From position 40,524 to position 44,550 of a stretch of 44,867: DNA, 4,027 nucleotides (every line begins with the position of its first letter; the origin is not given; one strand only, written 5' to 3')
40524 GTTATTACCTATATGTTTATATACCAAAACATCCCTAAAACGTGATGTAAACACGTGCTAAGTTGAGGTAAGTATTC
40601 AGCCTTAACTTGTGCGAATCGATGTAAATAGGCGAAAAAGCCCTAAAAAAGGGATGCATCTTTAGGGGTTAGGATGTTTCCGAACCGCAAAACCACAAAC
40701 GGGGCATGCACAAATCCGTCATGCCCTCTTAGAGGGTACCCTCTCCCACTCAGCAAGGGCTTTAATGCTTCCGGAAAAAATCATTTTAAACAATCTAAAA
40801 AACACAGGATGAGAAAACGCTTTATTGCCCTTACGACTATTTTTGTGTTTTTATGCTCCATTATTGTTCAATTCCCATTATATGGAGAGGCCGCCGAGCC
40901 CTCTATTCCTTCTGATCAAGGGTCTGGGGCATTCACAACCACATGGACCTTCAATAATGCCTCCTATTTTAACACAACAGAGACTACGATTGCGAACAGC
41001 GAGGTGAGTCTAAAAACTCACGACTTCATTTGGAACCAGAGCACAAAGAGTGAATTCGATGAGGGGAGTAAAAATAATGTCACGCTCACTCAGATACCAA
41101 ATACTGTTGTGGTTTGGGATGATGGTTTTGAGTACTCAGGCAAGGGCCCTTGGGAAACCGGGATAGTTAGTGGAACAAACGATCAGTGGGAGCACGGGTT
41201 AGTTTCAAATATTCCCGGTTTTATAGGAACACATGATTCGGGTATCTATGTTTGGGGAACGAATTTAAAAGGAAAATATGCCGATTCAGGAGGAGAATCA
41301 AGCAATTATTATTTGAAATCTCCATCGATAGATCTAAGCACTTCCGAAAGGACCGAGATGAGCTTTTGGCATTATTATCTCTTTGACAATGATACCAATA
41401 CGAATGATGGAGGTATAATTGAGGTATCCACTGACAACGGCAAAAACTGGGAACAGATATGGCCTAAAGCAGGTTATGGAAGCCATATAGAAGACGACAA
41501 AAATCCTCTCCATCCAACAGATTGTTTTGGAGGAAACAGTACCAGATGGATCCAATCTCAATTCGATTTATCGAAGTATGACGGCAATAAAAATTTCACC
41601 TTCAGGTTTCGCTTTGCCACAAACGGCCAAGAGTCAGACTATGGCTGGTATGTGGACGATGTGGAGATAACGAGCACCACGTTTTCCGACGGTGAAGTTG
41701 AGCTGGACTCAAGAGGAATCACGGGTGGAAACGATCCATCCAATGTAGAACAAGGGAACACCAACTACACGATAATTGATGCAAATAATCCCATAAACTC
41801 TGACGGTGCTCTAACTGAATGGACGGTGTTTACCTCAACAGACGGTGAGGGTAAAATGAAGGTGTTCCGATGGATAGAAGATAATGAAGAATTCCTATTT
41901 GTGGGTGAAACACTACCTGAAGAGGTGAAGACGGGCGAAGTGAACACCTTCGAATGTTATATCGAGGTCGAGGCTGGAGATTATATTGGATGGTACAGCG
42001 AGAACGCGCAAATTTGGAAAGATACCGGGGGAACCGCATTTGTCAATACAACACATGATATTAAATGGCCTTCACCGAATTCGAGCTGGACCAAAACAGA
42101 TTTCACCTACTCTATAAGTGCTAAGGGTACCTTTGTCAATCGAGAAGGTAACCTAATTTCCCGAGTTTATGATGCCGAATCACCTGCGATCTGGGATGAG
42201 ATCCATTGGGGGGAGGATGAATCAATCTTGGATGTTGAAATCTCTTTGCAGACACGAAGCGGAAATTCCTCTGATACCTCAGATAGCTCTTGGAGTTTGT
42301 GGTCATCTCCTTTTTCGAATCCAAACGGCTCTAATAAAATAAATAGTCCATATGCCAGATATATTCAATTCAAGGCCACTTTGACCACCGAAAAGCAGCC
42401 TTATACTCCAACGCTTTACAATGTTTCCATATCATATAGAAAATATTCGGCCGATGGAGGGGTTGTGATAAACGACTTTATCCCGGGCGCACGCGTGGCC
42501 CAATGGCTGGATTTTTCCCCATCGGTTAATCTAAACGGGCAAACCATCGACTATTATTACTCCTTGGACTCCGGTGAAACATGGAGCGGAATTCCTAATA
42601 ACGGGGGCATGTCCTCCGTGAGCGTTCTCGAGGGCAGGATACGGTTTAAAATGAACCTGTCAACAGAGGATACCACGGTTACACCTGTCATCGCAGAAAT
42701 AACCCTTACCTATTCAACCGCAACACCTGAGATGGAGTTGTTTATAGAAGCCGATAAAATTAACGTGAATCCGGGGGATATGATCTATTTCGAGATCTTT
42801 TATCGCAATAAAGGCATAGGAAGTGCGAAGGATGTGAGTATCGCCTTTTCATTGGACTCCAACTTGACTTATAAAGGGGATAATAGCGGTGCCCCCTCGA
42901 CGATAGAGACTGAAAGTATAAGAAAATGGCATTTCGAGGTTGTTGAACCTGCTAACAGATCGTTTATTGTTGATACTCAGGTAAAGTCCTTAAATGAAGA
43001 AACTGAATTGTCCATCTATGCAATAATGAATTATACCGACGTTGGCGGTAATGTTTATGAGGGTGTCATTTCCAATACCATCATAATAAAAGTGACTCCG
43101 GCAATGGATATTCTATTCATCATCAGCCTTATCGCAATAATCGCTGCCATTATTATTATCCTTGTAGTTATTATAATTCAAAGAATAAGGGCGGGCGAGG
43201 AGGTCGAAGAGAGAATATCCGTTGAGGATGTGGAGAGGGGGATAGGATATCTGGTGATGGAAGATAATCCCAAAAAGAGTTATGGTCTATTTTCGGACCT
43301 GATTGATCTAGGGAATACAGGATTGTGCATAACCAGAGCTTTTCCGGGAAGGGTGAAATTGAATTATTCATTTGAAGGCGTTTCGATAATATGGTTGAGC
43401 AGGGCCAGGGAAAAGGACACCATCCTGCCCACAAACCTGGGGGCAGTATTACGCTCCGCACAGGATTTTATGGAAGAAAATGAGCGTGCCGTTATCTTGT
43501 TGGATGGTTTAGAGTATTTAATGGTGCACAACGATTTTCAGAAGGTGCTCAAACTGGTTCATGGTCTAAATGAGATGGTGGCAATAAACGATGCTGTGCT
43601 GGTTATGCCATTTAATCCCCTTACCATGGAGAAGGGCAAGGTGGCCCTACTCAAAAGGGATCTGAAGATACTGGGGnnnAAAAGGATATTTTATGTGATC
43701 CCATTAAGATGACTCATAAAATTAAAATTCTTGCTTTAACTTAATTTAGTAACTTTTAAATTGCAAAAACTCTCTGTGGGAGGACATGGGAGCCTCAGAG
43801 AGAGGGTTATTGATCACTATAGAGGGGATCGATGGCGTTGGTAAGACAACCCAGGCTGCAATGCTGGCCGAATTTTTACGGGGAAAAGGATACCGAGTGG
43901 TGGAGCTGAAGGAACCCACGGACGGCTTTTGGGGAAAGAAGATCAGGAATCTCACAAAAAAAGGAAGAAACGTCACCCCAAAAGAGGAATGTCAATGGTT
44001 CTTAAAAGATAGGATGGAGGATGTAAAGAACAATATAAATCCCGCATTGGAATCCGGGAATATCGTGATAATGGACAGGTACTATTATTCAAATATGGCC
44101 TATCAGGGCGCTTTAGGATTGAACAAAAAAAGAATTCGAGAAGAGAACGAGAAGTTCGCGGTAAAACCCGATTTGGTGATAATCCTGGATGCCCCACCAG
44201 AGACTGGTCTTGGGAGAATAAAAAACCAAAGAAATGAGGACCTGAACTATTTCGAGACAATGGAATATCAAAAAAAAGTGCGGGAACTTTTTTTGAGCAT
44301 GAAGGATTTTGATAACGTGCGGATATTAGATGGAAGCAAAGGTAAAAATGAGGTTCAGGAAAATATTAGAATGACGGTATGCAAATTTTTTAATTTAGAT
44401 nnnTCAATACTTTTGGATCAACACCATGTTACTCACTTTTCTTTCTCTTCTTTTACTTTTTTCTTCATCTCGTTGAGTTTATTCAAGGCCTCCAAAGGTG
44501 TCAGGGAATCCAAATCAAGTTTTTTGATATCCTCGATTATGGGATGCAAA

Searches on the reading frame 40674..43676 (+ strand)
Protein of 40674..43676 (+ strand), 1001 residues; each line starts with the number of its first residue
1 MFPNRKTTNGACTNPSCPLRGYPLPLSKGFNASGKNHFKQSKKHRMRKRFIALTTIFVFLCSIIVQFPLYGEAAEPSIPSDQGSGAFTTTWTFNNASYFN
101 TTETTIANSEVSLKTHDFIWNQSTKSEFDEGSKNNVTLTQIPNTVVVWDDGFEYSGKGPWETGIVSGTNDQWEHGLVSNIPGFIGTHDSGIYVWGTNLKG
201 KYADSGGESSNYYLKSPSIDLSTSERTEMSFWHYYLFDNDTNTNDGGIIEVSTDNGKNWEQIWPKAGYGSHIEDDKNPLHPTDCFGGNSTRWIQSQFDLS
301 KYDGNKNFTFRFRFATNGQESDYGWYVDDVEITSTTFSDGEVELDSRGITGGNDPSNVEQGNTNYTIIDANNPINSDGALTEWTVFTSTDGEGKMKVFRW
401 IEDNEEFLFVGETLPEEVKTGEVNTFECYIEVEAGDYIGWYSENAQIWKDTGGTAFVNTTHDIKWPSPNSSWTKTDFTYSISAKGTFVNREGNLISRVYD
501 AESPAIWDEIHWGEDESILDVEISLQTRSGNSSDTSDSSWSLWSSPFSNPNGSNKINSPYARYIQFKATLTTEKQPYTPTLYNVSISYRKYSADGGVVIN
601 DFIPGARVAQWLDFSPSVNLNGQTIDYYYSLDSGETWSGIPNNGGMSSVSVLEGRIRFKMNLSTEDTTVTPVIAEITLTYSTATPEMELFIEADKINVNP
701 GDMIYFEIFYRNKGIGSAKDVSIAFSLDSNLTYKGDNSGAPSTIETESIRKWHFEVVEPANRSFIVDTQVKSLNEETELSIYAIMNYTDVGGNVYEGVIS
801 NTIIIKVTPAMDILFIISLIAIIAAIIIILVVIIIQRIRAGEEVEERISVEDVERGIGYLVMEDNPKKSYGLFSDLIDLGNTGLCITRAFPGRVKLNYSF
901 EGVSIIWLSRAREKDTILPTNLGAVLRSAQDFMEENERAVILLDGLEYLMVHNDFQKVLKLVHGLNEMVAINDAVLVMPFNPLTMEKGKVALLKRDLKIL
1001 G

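Call 26: search_protein_families(library=pfam, proteins=[window:40674-43676:+], max_evalue=0.001)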
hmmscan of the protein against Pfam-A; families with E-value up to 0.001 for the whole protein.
window:40674-43676:+ (1001 aa): 3 families
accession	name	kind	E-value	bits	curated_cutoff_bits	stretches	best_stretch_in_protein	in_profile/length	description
PF05763.18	DUF835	-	7e-32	110.5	33.1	1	863-996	2-135/136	Protein of unknown function (DUF835)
PF20773.4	InhA-like_MAM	-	2.3e-08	34.2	26.9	1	213-338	52-171/191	Immune inhibitor A-like, MAM domain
PF21471.3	Reelin_subrepeat-B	-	6.4e-07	29.6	27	0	221-332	32-126/127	Reelin subrepeat B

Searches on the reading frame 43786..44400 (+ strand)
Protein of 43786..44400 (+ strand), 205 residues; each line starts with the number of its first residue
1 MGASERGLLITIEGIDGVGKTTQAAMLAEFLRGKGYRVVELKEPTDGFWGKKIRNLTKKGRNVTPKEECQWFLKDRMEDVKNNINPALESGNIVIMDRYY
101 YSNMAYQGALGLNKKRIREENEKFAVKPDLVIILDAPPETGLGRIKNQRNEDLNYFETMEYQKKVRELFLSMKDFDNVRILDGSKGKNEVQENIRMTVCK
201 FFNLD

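Call 26: search_protein_families(library=pfam, proteins=[window:43786-44400:+], max_evalue=0.001)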
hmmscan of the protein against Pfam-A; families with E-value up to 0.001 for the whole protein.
window:43786-44400:+ (205 aa): 6 families
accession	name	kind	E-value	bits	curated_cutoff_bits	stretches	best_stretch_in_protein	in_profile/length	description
PF02223.23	Thymidylate_kin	-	2.8e-45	154.7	27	1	12-194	1-185/185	Thymidylate kinase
PF13521.12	AAA_28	-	1.2e-07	32.5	27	1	10-159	2-138/164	AAA domain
PF01712.25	dNK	-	1.9e-07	31.5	27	1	10-198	1-198/203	Deoxynucleoside kinase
PF13238.12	AAA_18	-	6.7e-07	30.3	29.4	1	10-152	1-115/128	AAA domain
PF20720.3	nSTAND3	-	2e-05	24.8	27.2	1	9-47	19-57/155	Novel STAND NTPase 3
PF13207.12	AAA_17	-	5.2e-05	24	27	1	14-151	2-125/136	AAA domain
